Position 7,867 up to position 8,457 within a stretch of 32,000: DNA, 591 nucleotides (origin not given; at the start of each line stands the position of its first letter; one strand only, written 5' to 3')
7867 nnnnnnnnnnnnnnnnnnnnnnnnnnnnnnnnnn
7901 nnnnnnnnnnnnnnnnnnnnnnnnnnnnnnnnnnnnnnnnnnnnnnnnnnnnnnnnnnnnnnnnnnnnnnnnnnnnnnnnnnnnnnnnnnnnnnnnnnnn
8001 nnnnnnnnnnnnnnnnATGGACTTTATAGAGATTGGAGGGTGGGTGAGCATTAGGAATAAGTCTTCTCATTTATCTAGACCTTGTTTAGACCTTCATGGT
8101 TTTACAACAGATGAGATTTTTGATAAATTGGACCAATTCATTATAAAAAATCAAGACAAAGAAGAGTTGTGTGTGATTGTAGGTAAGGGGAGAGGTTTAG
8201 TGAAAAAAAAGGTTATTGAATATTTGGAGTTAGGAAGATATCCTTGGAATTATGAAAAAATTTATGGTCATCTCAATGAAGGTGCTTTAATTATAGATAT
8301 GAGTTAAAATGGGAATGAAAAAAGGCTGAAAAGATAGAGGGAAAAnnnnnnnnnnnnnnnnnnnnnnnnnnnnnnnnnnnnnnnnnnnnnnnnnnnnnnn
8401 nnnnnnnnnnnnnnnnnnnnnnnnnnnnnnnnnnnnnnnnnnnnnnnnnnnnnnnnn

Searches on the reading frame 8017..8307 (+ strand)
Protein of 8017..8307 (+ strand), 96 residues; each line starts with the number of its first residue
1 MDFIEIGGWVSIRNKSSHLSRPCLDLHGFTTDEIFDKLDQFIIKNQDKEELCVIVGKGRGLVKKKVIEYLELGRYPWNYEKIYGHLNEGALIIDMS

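Call 39: search_protein_families(library=pfam, proteins=[window:8017-8307:+])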
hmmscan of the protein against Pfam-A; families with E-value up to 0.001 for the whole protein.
window:8017-8307:+ (96 aa): 1 family
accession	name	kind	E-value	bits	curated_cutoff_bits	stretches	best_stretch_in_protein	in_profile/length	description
PF01713.27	Smr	-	3.1e-11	43.7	25.7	1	24-94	1-75/77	Smr domain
